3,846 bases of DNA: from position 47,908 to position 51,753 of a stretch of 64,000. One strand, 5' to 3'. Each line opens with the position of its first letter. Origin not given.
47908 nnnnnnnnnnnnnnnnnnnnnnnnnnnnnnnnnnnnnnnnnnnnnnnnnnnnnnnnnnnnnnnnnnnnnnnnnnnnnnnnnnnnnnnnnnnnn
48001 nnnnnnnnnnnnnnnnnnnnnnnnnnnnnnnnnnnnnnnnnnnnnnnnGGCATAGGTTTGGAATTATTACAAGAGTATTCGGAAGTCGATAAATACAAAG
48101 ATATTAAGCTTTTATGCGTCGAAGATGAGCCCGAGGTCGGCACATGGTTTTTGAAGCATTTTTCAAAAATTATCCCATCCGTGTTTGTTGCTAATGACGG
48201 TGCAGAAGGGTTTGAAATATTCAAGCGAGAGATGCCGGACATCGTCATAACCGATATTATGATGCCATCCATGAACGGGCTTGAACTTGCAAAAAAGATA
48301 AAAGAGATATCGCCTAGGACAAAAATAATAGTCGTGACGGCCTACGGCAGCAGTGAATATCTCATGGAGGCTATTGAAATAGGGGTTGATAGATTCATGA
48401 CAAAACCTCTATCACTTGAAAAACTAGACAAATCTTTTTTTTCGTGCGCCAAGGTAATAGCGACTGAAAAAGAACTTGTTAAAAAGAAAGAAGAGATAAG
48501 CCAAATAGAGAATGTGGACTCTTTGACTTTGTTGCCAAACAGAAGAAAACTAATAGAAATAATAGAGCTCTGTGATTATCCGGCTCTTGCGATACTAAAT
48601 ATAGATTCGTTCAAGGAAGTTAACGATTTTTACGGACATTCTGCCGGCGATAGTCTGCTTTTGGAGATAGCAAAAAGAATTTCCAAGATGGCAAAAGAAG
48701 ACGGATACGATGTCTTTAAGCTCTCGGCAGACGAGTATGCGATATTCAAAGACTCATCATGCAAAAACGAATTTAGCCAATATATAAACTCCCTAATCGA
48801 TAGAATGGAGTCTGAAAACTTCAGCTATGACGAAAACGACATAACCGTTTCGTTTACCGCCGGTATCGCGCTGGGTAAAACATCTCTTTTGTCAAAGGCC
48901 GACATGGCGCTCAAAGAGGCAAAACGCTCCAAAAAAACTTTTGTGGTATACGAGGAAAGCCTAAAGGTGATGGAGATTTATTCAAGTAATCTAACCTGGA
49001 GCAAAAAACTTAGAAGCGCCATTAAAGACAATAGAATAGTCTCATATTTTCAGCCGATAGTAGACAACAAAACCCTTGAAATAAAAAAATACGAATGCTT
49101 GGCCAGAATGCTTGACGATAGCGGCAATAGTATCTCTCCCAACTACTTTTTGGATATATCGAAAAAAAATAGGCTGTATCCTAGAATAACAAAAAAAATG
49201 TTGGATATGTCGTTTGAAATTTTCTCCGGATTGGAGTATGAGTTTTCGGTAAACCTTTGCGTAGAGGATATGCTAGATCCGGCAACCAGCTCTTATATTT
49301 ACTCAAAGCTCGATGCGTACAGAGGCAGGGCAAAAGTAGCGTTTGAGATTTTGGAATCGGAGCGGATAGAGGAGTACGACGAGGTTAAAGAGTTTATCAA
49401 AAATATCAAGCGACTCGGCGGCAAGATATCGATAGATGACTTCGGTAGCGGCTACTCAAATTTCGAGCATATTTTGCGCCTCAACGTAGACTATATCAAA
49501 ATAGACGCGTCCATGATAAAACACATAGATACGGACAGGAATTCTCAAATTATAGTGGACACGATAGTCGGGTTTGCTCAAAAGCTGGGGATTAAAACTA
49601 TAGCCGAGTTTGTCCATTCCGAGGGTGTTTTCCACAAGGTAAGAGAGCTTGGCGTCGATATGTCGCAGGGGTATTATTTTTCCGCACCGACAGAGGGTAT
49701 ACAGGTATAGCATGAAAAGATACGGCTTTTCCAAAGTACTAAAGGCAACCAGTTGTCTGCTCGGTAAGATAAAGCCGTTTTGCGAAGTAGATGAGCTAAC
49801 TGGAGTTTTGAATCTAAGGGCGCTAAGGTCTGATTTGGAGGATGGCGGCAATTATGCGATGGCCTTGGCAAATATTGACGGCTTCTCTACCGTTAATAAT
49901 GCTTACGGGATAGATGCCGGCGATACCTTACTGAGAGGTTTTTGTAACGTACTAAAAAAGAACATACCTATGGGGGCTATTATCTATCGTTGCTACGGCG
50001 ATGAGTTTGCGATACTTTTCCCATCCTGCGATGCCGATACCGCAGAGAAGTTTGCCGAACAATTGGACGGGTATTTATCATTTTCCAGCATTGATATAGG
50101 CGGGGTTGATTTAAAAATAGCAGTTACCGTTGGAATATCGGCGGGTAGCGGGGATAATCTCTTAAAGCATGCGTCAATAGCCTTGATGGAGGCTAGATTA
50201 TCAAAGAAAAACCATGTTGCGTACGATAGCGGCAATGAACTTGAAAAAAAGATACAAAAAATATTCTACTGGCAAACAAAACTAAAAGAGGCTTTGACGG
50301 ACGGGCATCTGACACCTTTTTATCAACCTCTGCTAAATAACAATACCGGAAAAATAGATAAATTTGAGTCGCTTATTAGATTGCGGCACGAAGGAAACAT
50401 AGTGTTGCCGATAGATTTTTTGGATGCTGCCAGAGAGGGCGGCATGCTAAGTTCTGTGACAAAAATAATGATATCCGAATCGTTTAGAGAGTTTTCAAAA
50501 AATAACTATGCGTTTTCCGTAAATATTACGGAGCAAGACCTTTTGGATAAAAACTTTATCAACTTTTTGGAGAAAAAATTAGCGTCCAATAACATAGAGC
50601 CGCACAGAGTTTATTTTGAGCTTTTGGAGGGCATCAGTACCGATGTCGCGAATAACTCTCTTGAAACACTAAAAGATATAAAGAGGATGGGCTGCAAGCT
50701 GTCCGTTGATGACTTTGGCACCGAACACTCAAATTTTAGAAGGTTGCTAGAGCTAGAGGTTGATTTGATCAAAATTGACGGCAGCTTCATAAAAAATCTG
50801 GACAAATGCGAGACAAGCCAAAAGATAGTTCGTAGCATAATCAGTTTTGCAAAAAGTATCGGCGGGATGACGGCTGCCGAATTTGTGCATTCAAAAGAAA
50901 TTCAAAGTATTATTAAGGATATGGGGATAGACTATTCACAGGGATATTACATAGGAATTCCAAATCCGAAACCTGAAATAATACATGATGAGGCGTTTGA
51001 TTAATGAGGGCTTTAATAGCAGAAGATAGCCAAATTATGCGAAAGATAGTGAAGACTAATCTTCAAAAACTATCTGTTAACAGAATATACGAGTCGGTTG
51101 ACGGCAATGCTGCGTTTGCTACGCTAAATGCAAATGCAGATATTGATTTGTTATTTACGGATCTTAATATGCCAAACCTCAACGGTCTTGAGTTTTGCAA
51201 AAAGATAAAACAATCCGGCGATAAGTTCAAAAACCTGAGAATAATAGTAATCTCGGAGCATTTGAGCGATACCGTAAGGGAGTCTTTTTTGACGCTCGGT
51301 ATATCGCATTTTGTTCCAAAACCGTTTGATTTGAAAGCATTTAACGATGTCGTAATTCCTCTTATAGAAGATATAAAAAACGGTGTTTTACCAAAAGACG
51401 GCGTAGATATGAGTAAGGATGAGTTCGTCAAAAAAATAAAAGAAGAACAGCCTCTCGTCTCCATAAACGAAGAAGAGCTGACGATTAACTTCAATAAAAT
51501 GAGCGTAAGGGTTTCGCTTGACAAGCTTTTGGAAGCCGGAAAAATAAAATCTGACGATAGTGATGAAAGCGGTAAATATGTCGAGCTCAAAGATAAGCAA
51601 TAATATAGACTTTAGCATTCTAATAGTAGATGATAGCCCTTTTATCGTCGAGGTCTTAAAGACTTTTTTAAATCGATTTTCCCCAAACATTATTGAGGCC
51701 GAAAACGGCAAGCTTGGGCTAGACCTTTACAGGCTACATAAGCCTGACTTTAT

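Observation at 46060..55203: Seven-gene translationally coupled REC / Aer-like PAS / GGDEF-EAL / histidine kinase / CZB-chemoreceptor operon: candidate redox-to-c-di-GMP signalling system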

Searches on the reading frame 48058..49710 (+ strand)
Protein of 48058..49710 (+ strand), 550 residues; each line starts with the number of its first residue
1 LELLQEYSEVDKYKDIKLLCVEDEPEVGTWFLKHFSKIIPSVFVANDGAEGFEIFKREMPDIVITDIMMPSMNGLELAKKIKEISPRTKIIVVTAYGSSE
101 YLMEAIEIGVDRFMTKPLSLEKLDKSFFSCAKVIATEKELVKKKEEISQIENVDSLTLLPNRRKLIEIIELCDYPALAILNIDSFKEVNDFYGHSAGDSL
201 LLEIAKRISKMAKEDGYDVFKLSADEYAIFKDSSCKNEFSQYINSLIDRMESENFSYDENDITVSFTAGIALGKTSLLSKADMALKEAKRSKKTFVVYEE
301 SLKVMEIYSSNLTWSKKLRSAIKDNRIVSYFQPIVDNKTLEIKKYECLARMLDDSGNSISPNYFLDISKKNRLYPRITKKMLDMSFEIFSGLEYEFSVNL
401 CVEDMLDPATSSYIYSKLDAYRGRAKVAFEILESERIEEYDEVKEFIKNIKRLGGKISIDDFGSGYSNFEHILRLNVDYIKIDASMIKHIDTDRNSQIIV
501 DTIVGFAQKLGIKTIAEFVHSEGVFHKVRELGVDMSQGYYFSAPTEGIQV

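Call 3: search_protein_families(library=pfam, proteins=[window:48058-49710:+], max_evalue=0.01)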
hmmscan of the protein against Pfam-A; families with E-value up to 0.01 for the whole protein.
window:48058-49710:+ (550 aa): 4 families
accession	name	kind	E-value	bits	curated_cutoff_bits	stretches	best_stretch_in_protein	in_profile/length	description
PF00563.25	EAL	-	4e-59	200.3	31.3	1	317-544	3-236/236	EAL domain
PF00072.30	Response_reg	-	1.1e-24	87.2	30.2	1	19-125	2-108/111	Response regulator receiver domain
PF00990.26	GGDEF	-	1e-19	71.3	23.8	1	152-293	2-159/161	Diguanylate cyclase, GGDEF domain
PF24898.2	GGDEF_GdpP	-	0.0082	16.9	30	1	180-289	1-106/126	Cyclic-di-AMP phosphodiesterase GdpP-like, GGDEF domain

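Call 4: search_protein_families(library=ncbifam, proteins=[window:48058-49710:+], max_evalue=0.01)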
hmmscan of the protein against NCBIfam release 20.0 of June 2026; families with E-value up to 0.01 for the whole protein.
window:48058-49710:+ (550 aa): 119 families (the best 25 are shown)
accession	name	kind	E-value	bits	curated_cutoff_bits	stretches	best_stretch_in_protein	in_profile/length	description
NF052458.1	PhdiestGepA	equivalog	3.3e-52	177.7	1200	1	152-544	426-831/840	phosphodiesterase GepA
NF045675.1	PhdiestaseDibA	equivalog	5.5e-50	170.4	980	1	142-546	194-617/623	phosphodiesterase DibA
NF007474.0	PRK10060.1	equivalog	5.5e-50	170.3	782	1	124-545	212-645/663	cyclic di-GMP phosphodiesterase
NF007298.0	PRK09776.1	equivalog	9.4e-48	162.8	1135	1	147-542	680-1094/1111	diguanylate cyclase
NF008467.0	PRK11359.1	equivalog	2.6e-45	154.7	857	1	134-546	361-784/800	oxygen-sensing cyclic-di-GMP phosphodiesterase DosP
NF045673.1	c-di-GMPRcptLapD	equivalog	1e-44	152.9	1020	1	139-545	224-645/647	cyclic di-GMP receptor LapD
NF053781.1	cdiGMPphdstlr2612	equivalog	2.7e-40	137.9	1600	1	148-545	837-1256/1268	Tlr1612 family c-di-GMP phosphodiesterase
NF008281.1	PRK11059.1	equivalog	4.2e-33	114.5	663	1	177-546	255-631/633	RNase E specificity factor CsrD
NF052596.1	RR_EAL_PvrR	equivalog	4.5e-32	111.2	580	2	311-544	140-379/398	response regulator cyclic di-GMP phosphodiesterase PvrR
NF008807.1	PRK11829.1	equivalog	6.1e-31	107.2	733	1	140-544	231-652/670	biofilm formation regulator HmsP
NF007135.0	PRK09581.1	equivalog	1.1e-29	103.6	474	2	41-154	28-143/457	PleD family two-component system response regulator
NF052265.1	EAL_dom_RimA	equivalog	1.2e-27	96.8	430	1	330-545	20-234/248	S6 modification regulatory phosphodiesterase RimA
NF007839.0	PRK10551.1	equivalog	9e-27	93.8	461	1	307-545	257-501/518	cyclic di-GMP phosphodiesterase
NF007423.1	PRK09966.1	equivalog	6.3e-23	81.3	325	1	135-289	223-390/390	diguanylate cyclase DgcN/YfiN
NF047654.1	DiguCycDgcRLepto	equivalog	1.1e-22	80.3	500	1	17-289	4-279/295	diguanylate cyclase DgcR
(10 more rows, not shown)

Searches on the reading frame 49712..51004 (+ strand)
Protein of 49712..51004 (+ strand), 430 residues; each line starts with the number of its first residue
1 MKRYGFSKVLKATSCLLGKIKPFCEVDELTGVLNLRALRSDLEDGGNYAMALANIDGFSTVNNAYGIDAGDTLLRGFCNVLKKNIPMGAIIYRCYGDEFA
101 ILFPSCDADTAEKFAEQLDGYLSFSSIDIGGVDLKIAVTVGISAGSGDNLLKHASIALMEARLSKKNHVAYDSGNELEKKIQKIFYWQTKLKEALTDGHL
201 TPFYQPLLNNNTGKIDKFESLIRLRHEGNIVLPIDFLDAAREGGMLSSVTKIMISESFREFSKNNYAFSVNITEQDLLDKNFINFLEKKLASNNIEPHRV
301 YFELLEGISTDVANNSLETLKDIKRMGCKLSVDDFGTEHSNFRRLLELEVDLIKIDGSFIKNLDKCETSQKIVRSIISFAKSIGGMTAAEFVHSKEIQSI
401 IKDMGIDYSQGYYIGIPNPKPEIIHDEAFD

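Call 3: search_protein_families(library=pfam, proteins=[window:49712-51004:+], max_evalue=0.01)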
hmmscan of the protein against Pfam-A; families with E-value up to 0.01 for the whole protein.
window:49712-51004:+ (430 aa): 2 families
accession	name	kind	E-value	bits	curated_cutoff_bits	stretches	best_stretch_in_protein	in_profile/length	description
PF00563.25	EAL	-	2.3e-56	191.2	31.3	1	190-415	3-234/236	EAL domain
PF00990.26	GGDEF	-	5.8e-18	65.6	23.8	1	26-167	3-160/161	Diguanylate cyclase, GGDEF domain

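Call 4: search_protein_families(library=ncbifam, proteins=[window:49712-51004:+], max_evalue=0.01)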
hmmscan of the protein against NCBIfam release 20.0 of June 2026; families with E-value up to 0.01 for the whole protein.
window:49712-51004:+ (430 aa): 27 families (the best 25 are shown)
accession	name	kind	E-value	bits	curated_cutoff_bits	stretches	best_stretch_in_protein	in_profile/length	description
NF007474.0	PRK10060.1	equivalog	3.6e-52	177.5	782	1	25-420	238-647/663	cyclic di-GMP phosphodiesterase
NF052458.1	PhdiestGepA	equivalog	5.8e-51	173.6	1200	1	49-419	452-833/840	phosphodiesterase GepA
NF045675.1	PhdiestaseDibA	equivalog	1.2e-50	172.6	980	1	43-422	230-620/623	phosphodiesterase DibA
NF008467.0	PRK11359.1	equivalog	5e-45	153.8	857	1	20-423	372-788/800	oxygen-sensing cyclic-di-GMP phosphodiesterase DosP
NF053781.1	cdiGMPphdstlr2612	equivalog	5.3e-43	146.9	1600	1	47-422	872-1260/1268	Tlr1612 family c-di-GMP phosphodiesterase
NF007298.0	PRK09776.1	equivalog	8.6e-43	146.4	1135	1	45-421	713-1100/1111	diguanylate cyclase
NF045673.1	c-di-GMPRcptLapD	equivalog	2.1e-36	125.5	1020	1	27-419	239-646/647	cyclic di-GMP receptor LapD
NF008807.1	PRK11829.1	equivalog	2.2e-32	112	733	1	73-422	298-657/670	biofilm formation regulator HmsP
NF008281.1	PRK11059.1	equivalog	3.6e-31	108.1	663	1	37-415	241-627/633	RNase E specificity factor CsrD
NF052596.1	RR_EAL_PvrR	equivalog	7.3e-24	84.1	580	1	176-415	131-377/398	response regulator cyclic di-GMP phosphodiesterase PvrR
NF007839.0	PRK10551.1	equivalog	1.4e-22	80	461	1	203-420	280-503/518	cyclic di-GMP phosphodiesterase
NF052265.1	EAL_dom_RimA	equivalog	2.8e-18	66.1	430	1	298-418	114-234/248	S6 modification regulatory phosphodiesterase RimA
NF038266.1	diguan_SiaD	equivalog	7.6e-17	61.5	290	1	23-167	93-250/252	biofilm regulation diguanylate cyclase SiaD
NF007380.0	PRK09894.1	equivalog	2.2e-16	60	256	1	25-173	130-288/296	diguanylate cyclase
NF007135.0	PRK09581.1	equivalog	6.5e-16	58.2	474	1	43-170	319-453/457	PleD family two-component system response regulator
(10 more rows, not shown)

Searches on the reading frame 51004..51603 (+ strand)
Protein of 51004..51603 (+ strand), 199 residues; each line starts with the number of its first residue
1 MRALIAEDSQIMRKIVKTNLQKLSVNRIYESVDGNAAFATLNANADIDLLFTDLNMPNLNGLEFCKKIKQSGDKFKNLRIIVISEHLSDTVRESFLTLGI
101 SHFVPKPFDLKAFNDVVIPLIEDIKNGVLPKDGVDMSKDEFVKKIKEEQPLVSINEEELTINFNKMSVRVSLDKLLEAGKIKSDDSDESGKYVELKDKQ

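Call 3: search_protein_families(library=pfam, proteins=[window:51004-51603:+], max_evalue=0.01)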
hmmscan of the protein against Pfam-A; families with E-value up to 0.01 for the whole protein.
window:51004-51603:+ (199 aa): 1 family
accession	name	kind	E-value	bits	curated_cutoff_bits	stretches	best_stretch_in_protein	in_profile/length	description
PF00072.30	Response_reg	-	2.4e-21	76.4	30.2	1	4-114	2-107/111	Response regulator receiver domain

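Call 4: search_protein_families(library=ncbifam, proteins=[window:51004-51603:+], max_evalue=0.01)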
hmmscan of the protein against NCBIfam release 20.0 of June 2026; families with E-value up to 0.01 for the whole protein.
window:51004-51603:+ (199 aa): 80 families (the best 25 are shown)
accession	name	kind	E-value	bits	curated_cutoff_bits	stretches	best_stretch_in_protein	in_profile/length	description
NF007969.0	PRK10693.1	equivalog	5.5e-13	48.6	329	1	3-118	10-121/337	two-component system response regulator RssB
NF007901.0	PRK10610.1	equivalog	9.5e-13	48.4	189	1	2-114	7-117/129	chemotaxis response regulator CheY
NF045901.1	HisKinLetSLeg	equivalog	8.3e-12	43.9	1650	1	3-126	674-794/906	two-component system sensor histidine kinase LetS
TIGR01818.1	ntrC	equivalog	1.8e-11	43.5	558.6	1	4-117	2-110/463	nitrogen regulation protein NR(I)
NF008318.0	PRK11107.1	equivalog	2.1e-11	42.7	890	1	4-126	671-790/920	two-component sensor histidine kinase BarA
NF041866.1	EpsW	equivalog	4.6e-11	42.4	200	1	4-116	9-120/131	exopolysaccharide biosynthesis response regulator EpsW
NF045944.1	ResRegRpaBCyano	equivalog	4.7e-11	42.5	330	1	4-124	1-115/229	response regulator transcription factor RpaB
NF001965.0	PRK00742.1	subfamily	5.7e-11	42.2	293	1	1-125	4-128/357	chemotaxis-specific protein-glutamate methyltransferase CheB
NF049963.1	RespRegFlgRCampy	domain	1.1e-10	41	750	1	1-117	1-109/429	fla regulon two-component system response regulator FlgR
NF050064.1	BlResRespRegCbrR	equivalog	1.9e-10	40.3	600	1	12-128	135-248/415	bile resistance response regulator CbrR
NF046022.1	RespRegCpdRBruc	equivalog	3e-10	40.1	180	1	2-113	3-109/120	cell cycle two-component system response regulator CpdR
NF008099.0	PRK10841.1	equivalog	3.6e-10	38.3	920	1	1-119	825-938/949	two-component system sensor histidine kinase RcsC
NF041945.1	LuxN_Vibrio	equivalog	9.3e-10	37.3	1550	1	4-117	724-831/839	quorum-sensing autoinducer 1 sensor kinase/phosphatase LuxN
NF033120.0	vanR_FM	exception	1.3e-09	38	460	1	3-109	6-106/231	vancomycin resistance response regulator transcription factor, VanR-F/VanR-M family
TIGR02875.1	spore_0_A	equivalog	2.2e-09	37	200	1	4-128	6-129/262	sporulation transcription factor Spo0A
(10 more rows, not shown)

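Call 46: find_homologous_proteins(query=window:51004-51603:+, max_evalue=0.00001)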
Query window:51004-51603:+ (199 aa): 26 proteins with E <= 0.00001 among 212 candidates.
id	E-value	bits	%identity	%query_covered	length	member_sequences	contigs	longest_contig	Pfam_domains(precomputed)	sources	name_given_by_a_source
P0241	3.1e-120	416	100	100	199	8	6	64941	PF00072.31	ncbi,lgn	ncbi:MAG: response regulator [Campylobacterales bacterium]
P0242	7.4e-102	357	83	99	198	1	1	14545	PF00072.31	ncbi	-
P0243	4.9e-100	351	85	99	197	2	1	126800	PF00072.31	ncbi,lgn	-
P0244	1.8e-79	284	69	99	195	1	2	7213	PF00072.31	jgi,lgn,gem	-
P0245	8.2e-78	278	67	99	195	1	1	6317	PF00072.31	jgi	jgi:two-component system, chemotaxis family, chemotaxis protein CheY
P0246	2.5e-77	277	68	99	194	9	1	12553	PF00072.31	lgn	-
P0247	4.8e-77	276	67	99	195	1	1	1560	PF00072.31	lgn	-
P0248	5.1e-77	276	68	99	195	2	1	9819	PF00072.31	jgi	-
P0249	9.9e-77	275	67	99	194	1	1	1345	PF00072.31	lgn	-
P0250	1.6e-76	274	65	99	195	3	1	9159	PF00072.31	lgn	-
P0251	4.6e-75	269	66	99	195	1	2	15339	PF00072.31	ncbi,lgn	-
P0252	2.0e-73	264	65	99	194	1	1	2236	PF00072.31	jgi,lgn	jgi:two-component system chemotaxis response regulator CheY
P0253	3.4e-72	260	62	99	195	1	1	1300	PF00072.31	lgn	-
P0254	7.0e-72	259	64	99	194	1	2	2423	PF00072.31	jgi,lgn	jgi:CheY-like chemotaxis protein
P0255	2.6e-69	251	62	100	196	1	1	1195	PF00072.31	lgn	-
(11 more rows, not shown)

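Call 62: predict_structure(alignment_id=A4)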
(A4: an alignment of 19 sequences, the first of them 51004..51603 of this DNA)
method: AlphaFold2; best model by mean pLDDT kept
length: 199 residues; sequences in the alignment: 19
mean_pLDDT: 86.9   pTM: 0.66
mean pLDDT of the five models: 86.9, 85.4, 85.3, 84.8, 70.7
residues with pLDDT >= 90: 114; 70-90: 61; 50-70: 18; < 50: 6
segments of 3 or more residues with pLDDT < 50: none
pLDDT, mean of each block of 10 residues (from residue 1): 96 97 96 97 94 95 95 89 90 89 93 96 87 68 88 90 85 81 57 51
secondary structure, 60 per line:
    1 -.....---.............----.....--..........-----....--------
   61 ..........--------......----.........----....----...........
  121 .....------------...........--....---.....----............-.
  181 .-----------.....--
elements in order: E2-6 H10-22 E27-31 H34-43 E49-52 H61-70 E79-84 H89-97 E102-105 H110-125 H138-148 E151-154 E158-162 E167-171 H172-178

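Call 67: fold_search(model_id=the predicted structure, library=pdb)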
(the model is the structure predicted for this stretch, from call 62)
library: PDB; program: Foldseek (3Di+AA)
matches with E <= 10: 1772; with E <= 0.001: 579
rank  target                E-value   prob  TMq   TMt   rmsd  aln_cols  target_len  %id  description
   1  1cye_MODEL_1_A        2.1e-08  1.00  0.56  0.84   2.3       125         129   27  THREE DIMENSIONAL STRUCTURE OF CHEMOTACTIC CHE Y PROTEIN IN AQUEOUS SOLUTION BY NUCLEAR MAGNETIC RESONANCE MET (released 1995-02-07)
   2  1zh2_A                2.1e-08  1.00  0.55  0.87   2.1       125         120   22  Crystal Structure Of The Calcium-Bound Receiver Domain Of Kdp Potassium Transport System Response Regulator KdpE (released 2005-12-13)
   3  1udr_A                3.4e-08  1.00  0.57  0.87   2.1       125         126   27  CHEY MUTANT WITH LYS 91 REPLACED BY ASP, LYS 92 REPLACED BY ALA, ILE 96 REPLACED BY LYS AND ALA 98 REPLACED BY LEU (ST (released 1997-11-19)
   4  4uhj_A                3.9e-08  1.00  0.55  0.84   2.0       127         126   23  Crystal structure of the receiver domain of CpxR from E. coli (orthorhombic form) (released 2016-04-13)
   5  5chy                  4.7e-08  1.00  0.57  0.86   2.2       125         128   27  STRUCTURE OF CHEMOTAXIS PROTEIN CHEY (released 1996-12-07)
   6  1e6m                  4.7e-08  1.00  0.56  0.85   2.1       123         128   27  TWO-COMPONENT SIGNAL TRANSDUCTION SYSTEM D57A MUTANT OF CHEY (released 2000-09-21)
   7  1udr_B                5.0e-08  1.00  0.57  0.88   2.0       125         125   27  CHEY MUTANT WITH LYS 91 REPLACED BY ASP, LYS 92 REPLACED BY ALA, ILE 96 REPLACED BY LYS AND ALA 98 REPLACED BY LEU (ST (released 1997-11-19)
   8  3chy                  5.7e-08  1.00  0.57  0.86   2.2       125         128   27  CRYSTAL STRUCTURE OF ESCHERICHIA COLI CHEY REFINED AT 1.7-ANGSTROM RESOLUTION (released 1993-01-15)
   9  2pkx_A                5.7e-08  1.00  0.55  0.88   1.8       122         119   24  E.coli response regulator PhoP receiver domain (released 2007-05-22)
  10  2pkx_B                6.0e-08  1.00  0.54  0.86   1.9       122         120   25  E.coli response regulator PhoP receiver domain (released 2007-05-22)
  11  1ymv                  8.3e-08  1.00  0.57  0.89   2.1       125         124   26  SIGNAL TRANSDUCTION PROTEIN CHEY MUTANT WITH PHE 14 REPLACED BY GLY, SER 15 REPLACED BY GLY, AND MET 17 REPLACED BY GLY (released 1996-04-03)
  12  2pl1                  8.3e-08  1.00  0.55  0.87   1.8       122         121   25  Berrylium Fluoride activated receiver domain of E.coli PhoP (released 2007-05-22)
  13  4kny_B                8.8e-08  1.00  0.49  0.43  13.5       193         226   20  Crystal structure of the response regulator KdpE complexed to DNA in an active-like conformation (released 2014-02-19)
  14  1mav                  9.4e-08  1.00  0.52  0.86   1.8       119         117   21  CRYSTAL STRUCTURE OF THE RESPONSE REGULATOR DIVK AT PH 6.0 IN COMPLEX WITH MN2+ (released 2002-12-04)
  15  4l4u                  9.4e-08  1.00  0.57  0.30   8.6       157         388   22  Crystal structure of construct containing A. aeolicus NtrC1 receiver, central and DNA binding domains (released 2013-08-28)
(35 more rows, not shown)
